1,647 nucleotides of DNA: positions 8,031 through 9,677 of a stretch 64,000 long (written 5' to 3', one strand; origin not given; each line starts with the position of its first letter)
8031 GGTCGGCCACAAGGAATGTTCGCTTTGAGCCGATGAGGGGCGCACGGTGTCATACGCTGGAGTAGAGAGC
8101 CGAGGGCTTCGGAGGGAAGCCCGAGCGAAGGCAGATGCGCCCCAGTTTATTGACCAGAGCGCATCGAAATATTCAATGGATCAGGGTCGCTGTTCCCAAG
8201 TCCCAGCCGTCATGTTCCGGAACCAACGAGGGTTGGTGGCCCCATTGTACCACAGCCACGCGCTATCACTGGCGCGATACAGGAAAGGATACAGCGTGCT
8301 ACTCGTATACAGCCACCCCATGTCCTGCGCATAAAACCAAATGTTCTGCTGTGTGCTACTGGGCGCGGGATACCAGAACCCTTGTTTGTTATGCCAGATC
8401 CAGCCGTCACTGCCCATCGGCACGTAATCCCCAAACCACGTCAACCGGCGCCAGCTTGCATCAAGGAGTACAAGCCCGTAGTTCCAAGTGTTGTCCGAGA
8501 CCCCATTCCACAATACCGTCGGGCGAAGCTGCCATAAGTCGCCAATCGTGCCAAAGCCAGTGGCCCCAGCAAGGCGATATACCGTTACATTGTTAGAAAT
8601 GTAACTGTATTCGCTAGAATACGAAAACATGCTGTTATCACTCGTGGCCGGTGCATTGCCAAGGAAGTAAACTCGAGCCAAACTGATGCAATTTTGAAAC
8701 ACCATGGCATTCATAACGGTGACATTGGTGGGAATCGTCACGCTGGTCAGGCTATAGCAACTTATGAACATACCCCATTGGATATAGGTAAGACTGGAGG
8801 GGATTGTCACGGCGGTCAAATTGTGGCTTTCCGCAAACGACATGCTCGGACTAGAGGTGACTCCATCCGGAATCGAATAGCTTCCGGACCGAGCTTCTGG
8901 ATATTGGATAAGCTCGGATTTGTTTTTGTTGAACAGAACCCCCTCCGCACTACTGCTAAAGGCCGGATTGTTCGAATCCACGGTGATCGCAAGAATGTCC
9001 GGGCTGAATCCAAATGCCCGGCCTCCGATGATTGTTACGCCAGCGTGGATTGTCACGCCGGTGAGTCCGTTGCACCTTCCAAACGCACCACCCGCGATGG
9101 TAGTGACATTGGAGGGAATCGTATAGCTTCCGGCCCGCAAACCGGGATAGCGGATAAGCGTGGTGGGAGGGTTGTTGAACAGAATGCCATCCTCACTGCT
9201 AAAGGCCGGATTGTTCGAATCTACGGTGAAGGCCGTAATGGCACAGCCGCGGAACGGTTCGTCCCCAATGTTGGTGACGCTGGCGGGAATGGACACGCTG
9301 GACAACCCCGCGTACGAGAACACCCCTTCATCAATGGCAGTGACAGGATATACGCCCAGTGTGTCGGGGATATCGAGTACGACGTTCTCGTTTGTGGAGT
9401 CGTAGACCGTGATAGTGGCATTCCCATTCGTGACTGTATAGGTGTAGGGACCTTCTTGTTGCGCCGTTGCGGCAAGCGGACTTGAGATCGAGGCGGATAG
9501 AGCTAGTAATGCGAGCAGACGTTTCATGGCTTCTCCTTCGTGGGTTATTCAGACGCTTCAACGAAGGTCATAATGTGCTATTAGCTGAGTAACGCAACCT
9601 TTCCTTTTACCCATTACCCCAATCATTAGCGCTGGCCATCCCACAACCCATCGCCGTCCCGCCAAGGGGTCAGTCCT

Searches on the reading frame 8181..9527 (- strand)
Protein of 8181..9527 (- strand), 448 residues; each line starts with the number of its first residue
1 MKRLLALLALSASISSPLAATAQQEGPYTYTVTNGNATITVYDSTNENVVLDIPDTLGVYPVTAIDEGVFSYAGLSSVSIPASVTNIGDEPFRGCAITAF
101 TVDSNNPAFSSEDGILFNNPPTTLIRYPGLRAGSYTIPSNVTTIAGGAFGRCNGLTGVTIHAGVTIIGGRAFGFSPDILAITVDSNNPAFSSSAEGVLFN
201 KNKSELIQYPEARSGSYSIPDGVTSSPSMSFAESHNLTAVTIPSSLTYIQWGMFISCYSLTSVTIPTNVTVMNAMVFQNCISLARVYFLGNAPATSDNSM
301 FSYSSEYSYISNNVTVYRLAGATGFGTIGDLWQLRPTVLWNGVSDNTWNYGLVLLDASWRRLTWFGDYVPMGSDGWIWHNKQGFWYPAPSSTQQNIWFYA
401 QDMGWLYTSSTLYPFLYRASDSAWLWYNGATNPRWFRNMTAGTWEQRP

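Call 43: search_protein_families(library=pfam, proteins=[window:8181-9527:-], max_evalue=0.00001)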
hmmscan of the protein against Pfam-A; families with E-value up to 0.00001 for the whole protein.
window:8181-9527:- (448 aa): 1 family
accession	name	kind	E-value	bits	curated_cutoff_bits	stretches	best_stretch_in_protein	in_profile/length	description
PF13306.12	LRR_5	-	5.2e-31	107.6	27.7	2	216-311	15-109/127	BspA type Leucine rich repeat region (6 copies)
